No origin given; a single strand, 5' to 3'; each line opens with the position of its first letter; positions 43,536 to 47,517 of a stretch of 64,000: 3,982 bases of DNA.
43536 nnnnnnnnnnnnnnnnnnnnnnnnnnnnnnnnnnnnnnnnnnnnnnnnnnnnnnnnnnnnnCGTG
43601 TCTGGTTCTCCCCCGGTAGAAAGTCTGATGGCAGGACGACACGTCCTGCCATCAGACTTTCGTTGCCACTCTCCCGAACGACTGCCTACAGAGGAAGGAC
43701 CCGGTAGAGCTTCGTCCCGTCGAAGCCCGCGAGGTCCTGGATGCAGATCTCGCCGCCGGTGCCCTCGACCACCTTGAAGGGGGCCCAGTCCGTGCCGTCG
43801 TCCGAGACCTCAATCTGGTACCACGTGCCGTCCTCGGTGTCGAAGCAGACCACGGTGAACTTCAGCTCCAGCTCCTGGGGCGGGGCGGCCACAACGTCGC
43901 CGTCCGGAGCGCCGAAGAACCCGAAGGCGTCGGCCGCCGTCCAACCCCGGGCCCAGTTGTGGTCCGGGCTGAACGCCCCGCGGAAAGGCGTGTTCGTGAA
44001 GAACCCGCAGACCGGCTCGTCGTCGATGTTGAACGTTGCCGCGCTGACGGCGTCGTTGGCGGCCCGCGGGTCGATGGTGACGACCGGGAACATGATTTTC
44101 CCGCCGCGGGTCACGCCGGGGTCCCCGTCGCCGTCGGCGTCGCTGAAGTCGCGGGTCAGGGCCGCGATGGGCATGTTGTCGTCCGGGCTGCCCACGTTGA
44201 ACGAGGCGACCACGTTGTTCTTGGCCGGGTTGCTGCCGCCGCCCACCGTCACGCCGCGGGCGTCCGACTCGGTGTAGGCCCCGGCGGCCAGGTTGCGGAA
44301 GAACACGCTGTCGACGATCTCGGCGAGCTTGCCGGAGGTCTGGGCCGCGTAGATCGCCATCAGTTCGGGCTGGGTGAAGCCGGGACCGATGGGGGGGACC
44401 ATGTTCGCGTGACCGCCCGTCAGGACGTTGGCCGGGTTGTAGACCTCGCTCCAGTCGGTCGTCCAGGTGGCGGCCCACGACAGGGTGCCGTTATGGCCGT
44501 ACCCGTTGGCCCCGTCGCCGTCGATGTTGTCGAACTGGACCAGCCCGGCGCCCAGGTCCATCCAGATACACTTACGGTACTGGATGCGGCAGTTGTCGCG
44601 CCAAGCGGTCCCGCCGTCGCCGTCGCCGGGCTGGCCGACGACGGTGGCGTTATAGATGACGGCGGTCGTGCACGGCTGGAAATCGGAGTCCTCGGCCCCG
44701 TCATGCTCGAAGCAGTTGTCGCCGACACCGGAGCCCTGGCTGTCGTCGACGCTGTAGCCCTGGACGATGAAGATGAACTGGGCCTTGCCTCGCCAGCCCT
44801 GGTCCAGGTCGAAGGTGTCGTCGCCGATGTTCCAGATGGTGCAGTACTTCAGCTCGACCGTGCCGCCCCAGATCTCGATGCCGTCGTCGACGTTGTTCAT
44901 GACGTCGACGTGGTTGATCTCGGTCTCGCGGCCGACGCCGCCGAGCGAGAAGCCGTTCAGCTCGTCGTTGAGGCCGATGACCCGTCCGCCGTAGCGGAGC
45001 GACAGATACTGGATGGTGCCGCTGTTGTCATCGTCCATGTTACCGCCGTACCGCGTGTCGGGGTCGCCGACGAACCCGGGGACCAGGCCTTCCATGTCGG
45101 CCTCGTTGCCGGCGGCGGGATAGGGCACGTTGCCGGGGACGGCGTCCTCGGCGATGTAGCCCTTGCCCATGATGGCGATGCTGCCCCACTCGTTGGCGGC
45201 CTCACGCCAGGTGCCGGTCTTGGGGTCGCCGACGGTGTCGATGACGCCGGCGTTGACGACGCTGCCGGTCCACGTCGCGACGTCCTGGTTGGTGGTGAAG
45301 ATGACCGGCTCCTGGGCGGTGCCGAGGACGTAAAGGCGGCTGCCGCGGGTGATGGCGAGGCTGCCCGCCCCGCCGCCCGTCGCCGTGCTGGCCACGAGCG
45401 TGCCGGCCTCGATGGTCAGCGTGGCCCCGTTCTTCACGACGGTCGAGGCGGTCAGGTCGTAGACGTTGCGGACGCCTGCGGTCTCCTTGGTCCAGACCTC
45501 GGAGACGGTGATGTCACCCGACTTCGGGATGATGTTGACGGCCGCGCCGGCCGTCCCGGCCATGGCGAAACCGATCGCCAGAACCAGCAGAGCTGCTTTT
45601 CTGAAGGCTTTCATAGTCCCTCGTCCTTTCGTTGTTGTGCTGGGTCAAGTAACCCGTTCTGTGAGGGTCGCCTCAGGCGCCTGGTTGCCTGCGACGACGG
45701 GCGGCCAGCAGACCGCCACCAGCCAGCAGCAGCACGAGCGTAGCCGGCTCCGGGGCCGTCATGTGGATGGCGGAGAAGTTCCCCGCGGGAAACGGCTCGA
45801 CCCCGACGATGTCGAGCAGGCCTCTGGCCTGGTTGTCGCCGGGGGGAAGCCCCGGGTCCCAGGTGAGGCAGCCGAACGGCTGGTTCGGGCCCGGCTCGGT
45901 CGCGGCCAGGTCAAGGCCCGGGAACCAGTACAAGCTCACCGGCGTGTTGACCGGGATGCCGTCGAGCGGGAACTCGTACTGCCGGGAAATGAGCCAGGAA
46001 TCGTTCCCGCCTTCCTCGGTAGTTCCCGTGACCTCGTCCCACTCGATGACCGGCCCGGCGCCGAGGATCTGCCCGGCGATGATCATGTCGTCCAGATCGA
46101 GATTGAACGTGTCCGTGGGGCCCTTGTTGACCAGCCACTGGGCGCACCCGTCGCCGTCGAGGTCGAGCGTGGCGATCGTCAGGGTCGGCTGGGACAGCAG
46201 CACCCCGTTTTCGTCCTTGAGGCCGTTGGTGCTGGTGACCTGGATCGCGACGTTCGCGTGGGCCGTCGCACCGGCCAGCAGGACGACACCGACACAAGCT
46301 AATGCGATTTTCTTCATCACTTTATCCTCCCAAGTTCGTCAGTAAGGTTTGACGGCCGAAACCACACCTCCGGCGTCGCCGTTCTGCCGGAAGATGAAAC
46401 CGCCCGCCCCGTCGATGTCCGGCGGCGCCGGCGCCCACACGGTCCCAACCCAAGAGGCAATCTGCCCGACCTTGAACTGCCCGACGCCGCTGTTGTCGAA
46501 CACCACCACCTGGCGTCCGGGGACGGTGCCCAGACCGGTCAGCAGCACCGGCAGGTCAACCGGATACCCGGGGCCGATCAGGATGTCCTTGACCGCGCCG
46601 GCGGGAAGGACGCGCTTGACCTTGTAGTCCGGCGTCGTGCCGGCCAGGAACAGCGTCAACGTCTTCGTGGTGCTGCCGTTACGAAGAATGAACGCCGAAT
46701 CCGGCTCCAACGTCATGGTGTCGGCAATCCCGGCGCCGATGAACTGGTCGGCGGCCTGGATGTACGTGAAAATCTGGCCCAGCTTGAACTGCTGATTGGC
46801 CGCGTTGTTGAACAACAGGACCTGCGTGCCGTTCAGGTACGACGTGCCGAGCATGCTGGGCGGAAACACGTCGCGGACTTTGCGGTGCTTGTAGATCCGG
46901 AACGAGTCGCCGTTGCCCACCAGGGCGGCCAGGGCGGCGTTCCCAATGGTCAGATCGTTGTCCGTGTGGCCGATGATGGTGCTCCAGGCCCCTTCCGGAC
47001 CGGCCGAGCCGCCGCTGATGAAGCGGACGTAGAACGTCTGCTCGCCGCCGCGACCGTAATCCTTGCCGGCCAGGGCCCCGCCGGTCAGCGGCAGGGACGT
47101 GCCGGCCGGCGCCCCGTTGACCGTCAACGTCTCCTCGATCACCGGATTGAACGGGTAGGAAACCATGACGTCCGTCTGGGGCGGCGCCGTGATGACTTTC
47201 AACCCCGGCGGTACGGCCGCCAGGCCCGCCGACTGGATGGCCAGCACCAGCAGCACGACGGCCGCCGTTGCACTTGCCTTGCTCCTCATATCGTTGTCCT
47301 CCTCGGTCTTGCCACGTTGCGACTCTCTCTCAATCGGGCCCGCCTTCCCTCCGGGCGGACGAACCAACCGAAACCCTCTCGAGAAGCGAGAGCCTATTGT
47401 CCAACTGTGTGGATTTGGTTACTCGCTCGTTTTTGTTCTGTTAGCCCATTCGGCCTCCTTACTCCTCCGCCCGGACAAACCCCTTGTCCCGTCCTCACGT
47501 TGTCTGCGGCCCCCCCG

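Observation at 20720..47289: A ~27 kb co-oriented supercluster fuses a TonB-dependent receptor, a TonB2-type energiser and a complete T2SS-like apparatus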

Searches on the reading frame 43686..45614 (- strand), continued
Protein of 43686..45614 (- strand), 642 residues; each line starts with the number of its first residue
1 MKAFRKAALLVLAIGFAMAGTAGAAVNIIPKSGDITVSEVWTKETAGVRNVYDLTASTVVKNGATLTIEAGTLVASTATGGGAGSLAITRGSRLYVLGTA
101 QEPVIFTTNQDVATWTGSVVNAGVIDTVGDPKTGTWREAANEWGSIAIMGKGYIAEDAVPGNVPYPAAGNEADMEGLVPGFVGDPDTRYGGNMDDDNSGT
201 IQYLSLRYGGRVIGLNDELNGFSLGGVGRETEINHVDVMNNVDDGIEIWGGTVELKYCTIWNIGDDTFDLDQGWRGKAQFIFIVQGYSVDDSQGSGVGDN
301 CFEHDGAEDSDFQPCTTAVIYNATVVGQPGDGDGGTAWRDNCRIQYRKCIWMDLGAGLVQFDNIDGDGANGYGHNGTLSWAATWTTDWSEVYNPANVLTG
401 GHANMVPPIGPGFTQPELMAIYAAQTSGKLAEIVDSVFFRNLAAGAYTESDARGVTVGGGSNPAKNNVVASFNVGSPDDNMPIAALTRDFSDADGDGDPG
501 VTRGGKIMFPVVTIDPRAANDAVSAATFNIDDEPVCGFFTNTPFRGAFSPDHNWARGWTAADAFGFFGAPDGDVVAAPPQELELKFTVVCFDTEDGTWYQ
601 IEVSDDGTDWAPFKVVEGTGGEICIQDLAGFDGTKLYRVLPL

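Call 73: fold_search(model_id=the predicted structure, library=pdb)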
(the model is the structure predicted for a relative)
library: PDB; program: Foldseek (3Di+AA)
matches with E <= 10: 363; with E <= 0.001: 0
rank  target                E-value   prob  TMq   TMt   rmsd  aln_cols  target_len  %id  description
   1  6f7k_B                1.0e-02  0.51  0.16  0.19  14.8       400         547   12  Crystal structure of Dettilon tailspike protein (gp208) (released 2018-12-19)
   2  7w1c_D                5.8e-02  0.30  0.16  0.16  16.0       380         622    9  Crystal structure of Klebsiella pneumoniae K1 capsule-specific polysaccharide lyase in a P1 crystal form (released 2022-05-18)
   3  7w1c_B                8.3e-02  0.41  0.19  0.19  12.1       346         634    9  Crystal structure of Klebsiella pneumoniae K1 capsule-specific polysaccharide lyase in a P1 crystal form (released 2022-05-18)
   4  6w4q_F                8.7e-02  0.23  0.16  0.14  16.7       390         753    8  Crystal structure of full-length tailspike protein 2 (TSP2, ORF211) ) from Escherichia coli O157:H7 bacteriophage CAB1 (released 2021-01-20)
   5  7w1c_A                9.1e-02  0.25  0.16  0.16  16.2       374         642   10  Crystal structure of Klebsiella pneumoniae K1 capsule-specific polysaccharide lyase in a P1 crystal form (released 2022-05-18)
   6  7b8b_B                1.0e-01  0.14  0.16  0.24  14.6       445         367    9  ADPG2 - ENDOPOLYGALACTURONASE FROM ARABIDOPSIS THALIANA (released 2022-06-22)
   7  7w1c_C                1.8e-01  0.18  0.15  0.15  15.7       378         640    8  Crystal structure of Klebsiella pneumoniae K1 capsule-specific polysaccharide lyase in a P1 crystal form (released 2022-05-18)
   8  8jaz_A                2.1e-01  0.07  0.13  0.16  15.7       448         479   10  Structure of the alginate epimerase/lyase complexed with di-mannuronic acid (released 2024-05-08)
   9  5lw3                  2.7e-01  0.06  0.12  0.17  17.3       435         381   11  Azotobacter vinelandii Mannuronan C-5 epimerase AlgE6 A-module (released 2017-10-25)
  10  7w1d_D                3.2e-01  0.18  0.19  0.19  13.8       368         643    9  Crystal structure of Klebsiella pneumoniae K1 capsule-specific polysaccharide lyase in a C2 crystal form (released 2022-05-18)
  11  7w1c_E                3.3e-01  0.14  0.15  0.15  16.6       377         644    9  Crystal structure of Klebsiella pneumoniae K1 capsule-specific polysaccharide lyase in a P1 crystal form (released 2022-05-18)
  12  2pyg_A                3.5e-01  0.06  0.13  0.19  17.3       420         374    9  Azotobacter vinelandii Mannuronan C-5 epimerase AlgE4 A-module (released 2008-05-27)
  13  5olr_A                4.1e-01  0.13  0.17  0.24  12.1       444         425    9  Rhamnogalacturonan lyase (released 2017-11-29)
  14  4ru4_B                5.2e-01  0.10  0.16  0.17  13.7       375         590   12  Crystal structure of the tailspike protein gp49 from Pseudomonas phage LKA1 (released 2015-11-18)
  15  8wm1_A                5.5e-01  0.07  0.14  0.18  14.2       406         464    9  DHS dehydratase (released 2024-10-02)
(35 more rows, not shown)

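Call 82: find_encoding_contigs(protein=P0258, flank=10000, max_places=1)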
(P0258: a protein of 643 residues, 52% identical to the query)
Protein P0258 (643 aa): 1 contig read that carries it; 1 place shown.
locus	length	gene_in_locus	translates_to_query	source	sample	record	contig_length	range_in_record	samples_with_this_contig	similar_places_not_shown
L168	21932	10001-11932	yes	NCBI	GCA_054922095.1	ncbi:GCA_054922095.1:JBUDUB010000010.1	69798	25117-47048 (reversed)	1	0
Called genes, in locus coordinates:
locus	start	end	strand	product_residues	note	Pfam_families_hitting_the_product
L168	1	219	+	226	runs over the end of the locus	PF00753:Lactamase_B (weak)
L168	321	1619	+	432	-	PF01595:CNNM, PF00571:CBS (weak), PF03471:CorC_HlyC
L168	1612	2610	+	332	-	PF01595:CNNM, PF00571:CBS (weak)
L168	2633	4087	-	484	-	PF02113:Peptidase_S13, PF13354:Beta-lactamase2 (faint)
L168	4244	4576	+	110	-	PF07238:PilZ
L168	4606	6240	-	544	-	PF01694:Rhomboid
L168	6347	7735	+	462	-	PF27096:UvrC_M, PF02151:UVR, PF08459:UvrC_RNaseH_dom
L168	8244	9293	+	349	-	-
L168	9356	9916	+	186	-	PF07589:PEP_exosort_dom (weak)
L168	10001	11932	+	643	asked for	PF28492:Beta_helix_4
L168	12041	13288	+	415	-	-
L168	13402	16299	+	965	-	PF13620:CarboxypepD_reg, PF13715:CarbopepD_reg_2 (weak), PF07715:Plug (weak), PF00593:TonB_dep_Rec_b-barrel, PF14905:OMP_b-brl_3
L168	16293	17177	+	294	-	PF11932:DUF3450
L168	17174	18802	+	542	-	PF01618:MotA_ExbB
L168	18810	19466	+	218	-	PF01618:MotA_ExbB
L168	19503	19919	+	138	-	PF02472:ExbD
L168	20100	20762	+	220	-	PF03544:TonB_C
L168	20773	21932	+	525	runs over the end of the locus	PF25063:ARM_TT21_C (weak), PF13428:TPR_14 (faint), PF00515:TPR_1 (faint), PF07719:TPR_2 (faint), PF12895:ANAPC3 (faint), PF25063:ARM_TT21_C (weak), PF25068:ARM_TT21_4th (weak), PF14559:TPR_19 (weak), +9 more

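Call 83: find_encoding_contigs(protein=P0359, flank=10000, max_places=1)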
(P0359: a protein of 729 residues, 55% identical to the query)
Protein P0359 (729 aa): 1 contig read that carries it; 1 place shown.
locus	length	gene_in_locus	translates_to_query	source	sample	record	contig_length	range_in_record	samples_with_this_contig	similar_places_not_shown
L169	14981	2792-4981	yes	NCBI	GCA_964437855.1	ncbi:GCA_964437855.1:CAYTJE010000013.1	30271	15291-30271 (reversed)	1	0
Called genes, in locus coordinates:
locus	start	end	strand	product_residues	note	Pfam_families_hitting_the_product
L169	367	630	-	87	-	-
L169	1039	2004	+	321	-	-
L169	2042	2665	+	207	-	-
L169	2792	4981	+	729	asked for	PF28492:Beta_helix_4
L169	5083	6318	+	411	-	-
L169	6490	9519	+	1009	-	PF13620:CarboxypepD_reg, PF13715:CarbopepD_reg_2, PF14686:fn3_3 (faint), PF07715:Plug, PF00593:TonB_dep_Rec_b-barrel, PF14905:OMP_b-brl_3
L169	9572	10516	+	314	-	PF11932:DUF3450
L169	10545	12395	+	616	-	PF01618:MotA_ExbB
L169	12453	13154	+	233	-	PF01618:MotA_ExbB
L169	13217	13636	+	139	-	PF02472:ExbD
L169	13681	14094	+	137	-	PF02472:ExbD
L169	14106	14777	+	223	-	PF03544:TonB_C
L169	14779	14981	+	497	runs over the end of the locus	PF13371:TPR_9 (faint), PF09976:TPR_21 (faint), PF13428:TPR_14 (faint), PF13432:TPR_16, PF13414:TPR_11 (weak), PF07719:TPR_2 (weak), PF14559:TPR_19 (weak), PF12895:ANAPC3 (weak), +9 more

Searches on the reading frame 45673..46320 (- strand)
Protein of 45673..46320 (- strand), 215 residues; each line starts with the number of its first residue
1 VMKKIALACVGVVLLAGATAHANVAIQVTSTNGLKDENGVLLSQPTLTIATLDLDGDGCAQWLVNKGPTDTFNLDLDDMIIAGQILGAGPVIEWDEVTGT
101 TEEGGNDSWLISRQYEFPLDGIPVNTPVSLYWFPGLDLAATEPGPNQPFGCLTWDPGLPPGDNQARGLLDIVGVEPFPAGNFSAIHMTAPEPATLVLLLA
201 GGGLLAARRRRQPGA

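Call 4: search_protein_families(library=pfam, proteins=[window:45673-46320:-], max_evalue=0.01)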
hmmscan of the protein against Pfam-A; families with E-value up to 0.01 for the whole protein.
window:45673-46320:- (215 aa): 1 family
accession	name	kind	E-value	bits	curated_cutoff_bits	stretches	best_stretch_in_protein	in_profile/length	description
PF07589.16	PEP-CTERM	-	1.6e-05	25.2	20.7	1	189-211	2-24/24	PEP-CTERM motif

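Call 79: search_protein_families(library=pfam, proteins=[window:45673-46317:-], max_evalue=0.01)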
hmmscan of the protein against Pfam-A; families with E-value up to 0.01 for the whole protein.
window:45673-46317:- (214 aa): 1 family
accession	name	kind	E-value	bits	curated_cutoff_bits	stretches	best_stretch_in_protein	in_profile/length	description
PF07589.16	PEP-CTERM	-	1.6e-05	25.2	20.7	1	188-210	2-24/24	PEP-CTERM motif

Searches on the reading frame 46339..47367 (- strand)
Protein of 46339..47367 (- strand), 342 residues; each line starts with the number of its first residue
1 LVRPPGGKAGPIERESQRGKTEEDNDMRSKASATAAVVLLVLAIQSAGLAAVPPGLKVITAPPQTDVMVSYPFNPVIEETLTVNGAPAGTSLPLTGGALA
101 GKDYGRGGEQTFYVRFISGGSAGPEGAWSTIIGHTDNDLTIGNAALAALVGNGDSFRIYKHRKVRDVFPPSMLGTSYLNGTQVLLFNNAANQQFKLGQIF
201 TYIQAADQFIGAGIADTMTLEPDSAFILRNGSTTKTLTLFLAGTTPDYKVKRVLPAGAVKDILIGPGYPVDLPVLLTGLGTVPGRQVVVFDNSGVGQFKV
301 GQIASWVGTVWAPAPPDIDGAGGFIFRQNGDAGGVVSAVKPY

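Call 4: search_protein_families(library=pfam, proteins=[window:46339-47367:-], max_evalue=0.01)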
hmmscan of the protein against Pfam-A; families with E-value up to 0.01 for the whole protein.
window:46339-47367:- (342 aa): 0 families

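Call 79: search_protein_families(library=pfam, proteins=[window:46339-47289:-], max_evalue=0.01)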
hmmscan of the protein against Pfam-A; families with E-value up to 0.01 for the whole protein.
window:46339-47289:- (316 aa): 0 families
